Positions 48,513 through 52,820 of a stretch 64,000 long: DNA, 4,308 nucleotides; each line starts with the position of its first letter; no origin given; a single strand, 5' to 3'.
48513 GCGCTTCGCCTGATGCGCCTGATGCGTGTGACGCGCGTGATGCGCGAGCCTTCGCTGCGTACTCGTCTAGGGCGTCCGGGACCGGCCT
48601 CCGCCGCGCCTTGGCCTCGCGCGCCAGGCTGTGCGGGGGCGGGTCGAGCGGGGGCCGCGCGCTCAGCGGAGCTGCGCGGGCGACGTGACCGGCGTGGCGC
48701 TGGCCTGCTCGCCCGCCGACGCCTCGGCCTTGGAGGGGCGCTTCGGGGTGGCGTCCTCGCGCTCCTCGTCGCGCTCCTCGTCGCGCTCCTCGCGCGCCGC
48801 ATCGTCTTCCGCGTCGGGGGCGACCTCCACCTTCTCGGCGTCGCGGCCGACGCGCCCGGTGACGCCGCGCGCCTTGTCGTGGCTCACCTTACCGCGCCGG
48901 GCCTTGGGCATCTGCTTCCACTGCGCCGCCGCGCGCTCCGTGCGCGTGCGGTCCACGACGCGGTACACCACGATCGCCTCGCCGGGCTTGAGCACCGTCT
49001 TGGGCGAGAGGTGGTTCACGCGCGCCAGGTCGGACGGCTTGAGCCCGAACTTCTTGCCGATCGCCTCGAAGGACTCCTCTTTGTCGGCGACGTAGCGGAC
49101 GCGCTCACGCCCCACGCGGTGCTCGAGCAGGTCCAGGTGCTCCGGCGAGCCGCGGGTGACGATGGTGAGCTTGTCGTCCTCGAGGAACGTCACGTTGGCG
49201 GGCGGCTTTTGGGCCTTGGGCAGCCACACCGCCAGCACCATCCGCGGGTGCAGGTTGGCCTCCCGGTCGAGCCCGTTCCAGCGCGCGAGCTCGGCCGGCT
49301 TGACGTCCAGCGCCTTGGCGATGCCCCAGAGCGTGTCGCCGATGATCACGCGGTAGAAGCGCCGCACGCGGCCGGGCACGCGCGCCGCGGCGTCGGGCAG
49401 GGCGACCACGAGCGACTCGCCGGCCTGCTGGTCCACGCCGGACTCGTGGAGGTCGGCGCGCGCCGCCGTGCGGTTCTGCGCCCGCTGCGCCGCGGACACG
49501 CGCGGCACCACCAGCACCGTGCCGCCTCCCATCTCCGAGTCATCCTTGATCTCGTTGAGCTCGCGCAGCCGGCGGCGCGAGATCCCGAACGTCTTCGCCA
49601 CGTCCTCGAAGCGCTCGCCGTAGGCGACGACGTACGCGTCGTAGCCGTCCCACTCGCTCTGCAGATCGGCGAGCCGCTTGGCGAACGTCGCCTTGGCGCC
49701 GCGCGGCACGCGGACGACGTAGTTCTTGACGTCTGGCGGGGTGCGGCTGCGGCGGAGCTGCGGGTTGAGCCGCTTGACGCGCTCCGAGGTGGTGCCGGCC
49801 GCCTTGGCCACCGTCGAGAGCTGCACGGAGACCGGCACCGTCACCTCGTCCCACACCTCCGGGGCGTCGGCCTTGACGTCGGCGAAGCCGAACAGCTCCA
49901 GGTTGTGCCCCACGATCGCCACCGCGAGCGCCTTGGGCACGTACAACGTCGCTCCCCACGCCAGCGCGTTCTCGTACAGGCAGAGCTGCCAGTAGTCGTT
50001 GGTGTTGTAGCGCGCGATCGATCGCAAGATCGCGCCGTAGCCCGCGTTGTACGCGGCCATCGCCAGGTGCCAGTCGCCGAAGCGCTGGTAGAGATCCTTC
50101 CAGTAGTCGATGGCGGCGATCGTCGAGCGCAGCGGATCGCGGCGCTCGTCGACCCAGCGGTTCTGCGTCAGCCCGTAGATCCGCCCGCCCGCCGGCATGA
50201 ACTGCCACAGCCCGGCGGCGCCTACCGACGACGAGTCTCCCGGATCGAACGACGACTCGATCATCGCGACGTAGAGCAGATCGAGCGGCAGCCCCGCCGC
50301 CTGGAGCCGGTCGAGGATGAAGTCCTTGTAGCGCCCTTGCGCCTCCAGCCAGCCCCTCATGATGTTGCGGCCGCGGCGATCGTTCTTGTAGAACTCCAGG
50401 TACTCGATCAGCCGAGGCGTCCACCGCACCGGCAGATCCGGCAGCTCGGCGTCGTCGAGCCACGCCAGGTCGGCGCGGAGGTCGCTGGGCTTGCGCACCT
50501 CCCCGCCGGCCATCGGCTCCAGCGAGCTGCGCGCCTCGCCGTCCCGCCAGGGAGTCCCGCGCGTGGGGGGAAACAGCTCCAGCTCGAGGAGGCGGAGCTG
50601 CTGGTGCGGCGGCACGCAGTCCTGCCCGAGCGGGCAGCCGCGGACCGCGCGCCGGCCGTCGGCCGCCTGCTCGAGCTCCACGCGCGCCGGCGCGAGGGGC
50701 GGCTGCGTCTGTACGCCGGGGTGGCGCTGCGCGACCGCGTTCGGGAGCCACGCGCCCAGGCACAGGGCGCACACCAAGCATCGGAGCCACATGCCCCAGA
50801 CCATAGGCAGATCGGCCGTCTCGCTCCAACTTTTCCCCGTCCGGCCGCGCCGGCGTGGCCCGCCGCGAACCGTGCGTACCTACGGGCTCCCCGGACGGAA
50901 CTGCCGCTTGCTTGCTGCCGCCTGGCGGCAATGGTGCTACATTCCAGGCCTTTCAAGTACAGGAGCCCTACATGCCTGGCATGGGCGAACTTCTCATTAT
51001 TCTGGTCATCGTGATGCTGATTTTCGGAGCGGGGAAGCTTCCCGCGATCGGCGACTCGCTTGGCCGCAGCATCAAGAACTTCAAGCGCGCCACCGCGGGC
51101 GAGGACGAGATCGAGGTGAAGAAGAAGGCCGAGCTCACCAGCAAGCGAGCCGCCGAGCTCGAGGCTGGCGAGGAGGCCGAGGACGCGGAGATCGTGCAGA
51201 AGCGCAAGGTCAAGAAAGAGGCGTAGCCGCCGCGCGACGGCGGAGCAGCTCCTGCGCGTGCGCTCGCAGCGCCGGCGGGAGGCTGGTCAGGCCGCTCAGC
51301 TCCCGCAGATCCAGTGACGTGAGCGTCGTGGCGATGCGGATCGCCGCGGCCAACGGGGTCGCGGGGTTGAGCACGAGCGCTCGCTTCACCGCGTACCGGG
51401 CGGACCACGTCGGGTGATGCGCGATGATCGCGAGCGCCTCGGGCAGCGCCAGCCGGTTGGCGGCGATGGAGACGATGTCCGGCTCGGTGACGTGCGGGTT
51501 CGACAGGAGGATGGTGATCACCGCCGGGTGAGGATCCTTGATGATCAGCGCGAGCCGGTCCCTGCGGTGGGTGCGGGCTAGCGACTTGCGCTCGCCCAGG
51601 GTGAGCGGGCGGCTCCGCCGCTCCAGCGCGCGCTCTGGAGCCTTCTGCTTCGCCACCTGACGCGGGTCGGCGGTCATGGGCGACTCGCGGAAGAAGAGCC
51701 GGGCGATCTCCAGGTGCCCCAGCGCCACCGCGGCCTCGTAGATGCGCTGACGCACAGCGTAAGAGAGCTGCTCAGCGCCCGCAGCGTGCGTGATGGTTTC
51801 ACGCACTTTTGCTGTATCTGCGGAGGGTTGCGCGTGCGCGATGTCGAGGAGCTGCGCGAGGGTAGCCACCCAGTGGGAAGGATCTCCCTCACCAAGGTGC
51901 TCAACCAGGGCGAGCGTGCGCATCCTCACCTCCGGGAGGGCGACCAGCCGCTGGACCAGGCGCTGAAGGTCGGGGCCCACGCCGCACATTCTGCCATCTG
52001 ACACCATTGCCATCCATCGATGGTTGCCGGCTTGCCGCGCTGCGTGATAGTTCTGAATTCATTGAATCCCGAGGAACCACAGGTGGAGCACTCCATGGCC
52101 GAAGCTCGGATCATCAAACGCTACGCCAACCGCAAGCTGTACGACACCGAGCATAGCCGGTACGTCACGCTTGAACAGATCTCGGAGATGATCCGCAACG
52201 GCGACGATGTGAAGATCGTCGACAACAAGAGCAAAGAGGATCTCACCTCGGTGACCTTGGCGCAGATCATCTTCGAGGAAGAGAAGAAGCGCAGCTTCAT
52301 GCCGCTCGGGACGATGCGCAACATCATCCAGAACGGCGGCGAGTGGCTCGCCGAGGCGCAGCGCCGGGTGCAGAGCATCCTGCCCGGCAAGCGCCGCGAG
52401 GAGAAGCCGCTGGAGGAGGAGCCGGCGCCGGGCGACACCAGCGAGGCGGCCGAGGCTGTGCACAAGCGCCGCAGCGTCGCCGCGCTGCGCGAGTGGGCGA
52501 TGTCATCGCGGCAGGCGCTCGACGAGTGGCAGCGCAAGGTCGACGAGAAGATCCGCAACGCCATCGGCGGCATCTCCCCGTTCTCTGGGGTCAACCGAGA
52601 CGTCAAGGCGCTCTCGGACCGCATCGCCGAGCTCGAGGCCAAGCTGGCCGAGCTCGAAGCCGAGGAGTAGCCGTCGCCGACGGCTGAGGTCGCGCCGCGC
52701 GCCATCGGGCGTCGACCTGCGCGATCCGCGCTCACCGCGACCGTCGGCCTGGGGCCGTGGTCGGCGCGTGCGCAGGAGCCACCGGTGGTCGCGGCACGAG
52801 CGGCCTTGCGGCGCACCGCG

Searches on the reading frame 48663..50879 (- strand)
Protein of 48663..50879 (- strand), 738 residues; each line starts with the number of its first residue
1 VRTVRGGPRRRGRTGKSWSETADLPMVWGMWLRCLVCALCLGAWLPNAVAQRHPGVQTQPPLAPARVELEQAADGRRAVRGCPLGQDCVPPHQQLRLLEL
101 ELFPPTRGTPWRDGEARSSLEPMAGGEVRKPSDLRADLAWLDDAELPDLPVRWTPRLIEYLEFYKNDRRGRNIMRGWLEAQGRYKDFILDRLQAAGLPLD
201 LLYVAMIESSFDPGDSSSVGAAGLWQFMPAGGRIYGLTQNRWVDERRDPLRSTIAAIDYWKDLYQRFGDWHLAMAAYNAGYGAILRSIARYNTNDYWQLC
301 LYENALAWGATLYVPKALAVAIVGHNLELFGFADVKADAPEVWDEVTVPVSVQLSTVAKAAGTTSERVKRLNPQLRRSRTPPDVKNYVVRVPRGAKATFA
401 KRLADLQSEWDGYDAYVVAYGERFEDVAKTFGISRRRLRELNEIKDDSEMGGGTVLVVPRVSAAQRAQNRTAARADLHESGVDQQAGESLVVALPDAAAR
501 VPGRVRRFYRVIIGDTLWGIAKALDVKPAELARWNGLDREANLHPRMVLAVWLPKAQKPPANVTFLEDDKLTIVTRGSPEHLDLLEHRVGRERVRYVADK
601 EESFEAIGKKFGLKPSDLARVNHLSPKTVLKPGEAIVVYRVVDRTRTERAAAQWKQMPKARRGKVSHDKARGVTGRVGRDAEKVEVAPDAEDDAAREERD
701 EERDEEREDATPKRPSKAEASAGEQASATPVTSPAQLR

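Call 7: search_protein_families(library=pfam, proteins=[window:48663-50879:-], max_evalue=0.0001)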
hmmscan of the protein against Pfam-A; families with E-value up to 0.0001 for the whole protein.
window:48663-50879:- (738 aa): 4 families
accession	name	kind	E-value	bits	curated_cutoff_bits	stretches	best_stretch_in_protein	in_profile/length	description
PF01476.26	LysM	-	5.3e-23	81.1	20.9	1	509-551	1-42/43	LysM domain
PF01464.25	SLT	-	1.4e-22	79.9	21.3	1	201-298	17-115/117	Transglycosylase SLT domain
PF23473.1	LysM3_LYK4_5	-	8.7e-07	29.4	29.3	0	416-459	5-47/48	LYK4/5 LysM3 domain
PF23446.1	LysM1_NFP_LYK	-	1.4e-05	26.3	36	0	596-638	8-53/60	NFP/LYK LysM1 domain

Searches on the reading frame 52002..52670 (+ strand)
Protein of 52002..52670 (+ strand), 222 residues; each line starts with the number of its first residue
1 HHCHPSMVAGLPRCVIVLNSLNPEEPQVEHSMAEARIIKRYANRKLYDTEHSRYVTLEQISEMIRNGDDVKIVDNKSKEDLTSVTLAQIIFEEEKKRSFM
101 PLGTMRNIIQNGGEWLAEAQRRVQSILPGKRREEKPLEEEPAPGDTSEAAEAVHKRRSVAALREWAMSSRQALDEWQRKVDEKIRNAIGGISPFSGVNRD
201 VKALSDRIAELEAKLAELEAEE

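Call 83: search_protein_families(library=pfam, proteins=[window:52002-52670:+], max_evalue=0.0001)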
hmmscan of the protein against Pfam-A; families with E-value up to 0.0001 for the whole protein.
window:52002-52670:+ (222 aa): 1 family
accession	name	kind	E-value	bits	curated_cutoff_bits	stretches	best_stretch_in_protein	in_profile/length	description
PF07879.16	PHB_acc_N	-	5.8e-29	100.4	25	1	37-96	1-60/61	PHB/PHA accumulation regulator DNA-binding domain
